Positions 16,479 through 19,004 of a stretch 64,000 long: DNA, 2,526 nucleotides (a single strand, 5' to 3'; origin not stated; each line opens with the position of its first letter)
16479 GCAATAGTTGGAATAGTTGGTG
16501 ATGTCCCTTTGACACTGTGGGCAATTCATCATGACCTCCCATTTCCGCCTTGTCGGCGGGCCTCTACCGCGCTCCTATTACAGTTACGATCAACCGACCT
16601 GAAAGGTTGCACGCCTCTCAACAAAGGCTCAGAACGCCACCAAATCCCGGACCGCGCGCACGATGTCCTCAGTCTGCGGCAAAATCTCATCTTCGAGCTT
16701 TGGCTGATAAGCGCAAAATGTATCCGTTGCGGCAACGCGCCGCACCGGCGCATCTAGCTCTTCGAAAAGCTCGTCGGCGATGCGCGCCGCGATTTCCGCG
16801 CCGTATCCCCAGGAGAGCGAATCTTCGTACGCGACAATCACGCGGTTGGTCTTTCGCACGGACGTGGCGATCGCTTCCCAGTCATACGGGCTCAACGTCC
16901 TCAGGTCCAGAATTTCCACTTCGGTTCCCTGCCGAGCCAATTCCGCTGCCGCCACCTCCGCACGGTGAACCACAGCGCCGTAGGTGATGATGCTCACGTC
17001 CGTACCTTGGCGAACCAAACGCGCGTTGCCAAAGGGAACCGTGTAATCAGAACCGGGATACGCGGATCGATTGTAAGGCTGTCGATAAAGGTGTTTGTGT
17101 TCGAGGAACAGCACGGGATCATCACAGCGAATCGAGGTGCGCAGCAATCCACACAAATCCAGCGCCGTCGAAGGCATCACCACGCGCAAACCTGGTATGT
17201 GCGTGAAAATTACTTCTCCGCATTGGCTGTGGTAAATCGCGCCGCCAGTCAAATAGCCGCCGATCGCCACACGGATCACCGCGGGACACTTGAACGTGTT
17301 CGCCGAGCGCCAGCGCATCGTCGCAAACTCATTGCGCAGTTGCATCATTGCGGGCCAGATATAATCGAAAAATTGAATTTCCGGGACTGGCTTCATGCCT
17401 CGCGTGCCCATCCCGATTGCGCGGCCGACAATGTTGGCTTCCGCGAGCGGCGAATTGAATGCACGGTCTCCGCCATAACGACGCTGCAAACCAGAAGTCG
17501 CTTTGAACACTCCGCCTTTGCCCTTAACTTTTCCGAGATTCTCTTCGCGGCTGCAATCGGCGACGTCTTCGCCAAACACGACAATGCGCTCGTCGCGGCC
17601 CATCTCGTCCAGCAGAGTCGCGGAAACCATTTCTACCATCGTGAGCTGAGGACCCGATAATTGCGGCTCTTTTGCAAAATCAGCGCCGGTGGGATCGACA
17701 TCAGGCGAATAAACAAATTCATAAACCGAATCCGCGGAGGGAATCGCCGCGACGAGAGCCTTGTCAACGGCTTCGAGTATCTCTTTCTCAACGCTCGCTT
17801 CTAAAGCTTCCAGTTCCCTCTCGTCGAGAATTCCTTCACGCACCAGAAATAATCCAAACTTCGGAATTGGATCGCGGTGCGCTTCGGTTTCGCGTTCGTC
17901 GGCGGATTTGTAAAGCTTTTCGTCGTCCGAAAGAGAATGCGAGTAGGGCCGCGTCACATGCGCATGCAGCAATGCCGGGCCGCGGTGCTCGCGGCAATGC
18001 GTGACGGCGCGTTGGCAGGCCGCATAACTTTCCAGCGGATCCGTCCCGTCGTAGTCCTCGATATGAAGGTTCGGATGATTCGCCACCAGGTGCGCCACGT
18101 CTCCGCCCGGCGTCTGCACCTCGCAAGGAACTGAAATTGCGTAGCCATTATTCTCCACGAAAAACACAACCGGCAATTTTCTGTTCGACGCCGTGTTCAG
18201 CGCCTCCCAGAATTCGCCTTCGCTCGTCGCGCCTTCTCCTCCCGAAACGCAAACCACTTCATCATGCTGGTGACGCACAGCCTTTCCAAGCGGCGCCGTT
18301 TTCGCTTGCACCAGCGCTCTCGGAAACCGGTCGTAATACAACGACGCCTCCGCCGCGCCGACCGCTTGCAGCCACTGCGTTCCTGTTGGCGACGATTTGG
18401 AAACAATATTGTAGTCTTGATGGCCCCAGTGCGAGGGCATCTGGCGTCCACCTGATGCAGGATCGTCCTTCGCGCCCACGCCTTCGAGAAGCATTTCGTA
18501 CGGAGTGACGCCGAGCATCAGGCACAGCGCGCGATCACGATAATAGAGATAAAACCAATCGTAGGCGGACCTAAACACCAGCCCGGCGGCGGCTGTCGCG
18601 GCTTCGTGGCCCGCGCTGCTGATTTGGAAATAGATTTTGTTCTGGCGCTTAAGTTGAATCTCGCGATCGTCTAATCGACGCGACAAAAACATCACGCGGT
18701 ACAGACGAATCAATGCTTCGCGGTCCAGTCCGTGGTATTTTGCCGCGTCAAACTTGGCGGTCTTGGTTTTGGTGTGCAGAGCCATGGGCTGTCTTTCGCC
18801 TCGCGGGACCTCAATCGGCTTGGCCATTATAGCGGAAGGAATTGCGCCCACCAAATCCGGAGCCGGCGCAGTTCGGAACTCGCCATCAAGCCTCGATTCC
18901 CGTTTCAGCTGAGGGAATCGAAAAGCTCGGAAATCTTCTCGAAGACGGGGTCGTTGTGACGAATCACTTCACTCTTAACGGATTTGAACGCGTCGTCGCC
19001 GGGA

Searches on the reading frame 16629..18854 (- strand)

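Call 89: search_protein_families(library=pfam, proteins=[window:16629-18854:-], max_evalue=0.00001)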
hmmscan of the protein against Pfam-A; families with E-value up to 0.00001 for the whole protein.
window:16629-18854:- (741 aa): 3 families
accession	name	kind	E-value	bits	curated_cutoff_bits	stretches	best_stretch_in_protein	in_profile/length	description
PF00676.26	E1_dh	-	1.2e-55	189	22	1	52-369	1-294/300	Dehydrogenase E1 component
PF02780.25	Transketolase_C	-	6.9e-34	116.9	25.9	1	609-731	1-124/124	Transketolase, C-terminal domain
PF02779.29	Transket_pyr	-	1.1e-29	103.7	27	1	404-591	3-173/174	Transketolase, pyrimidine binding domain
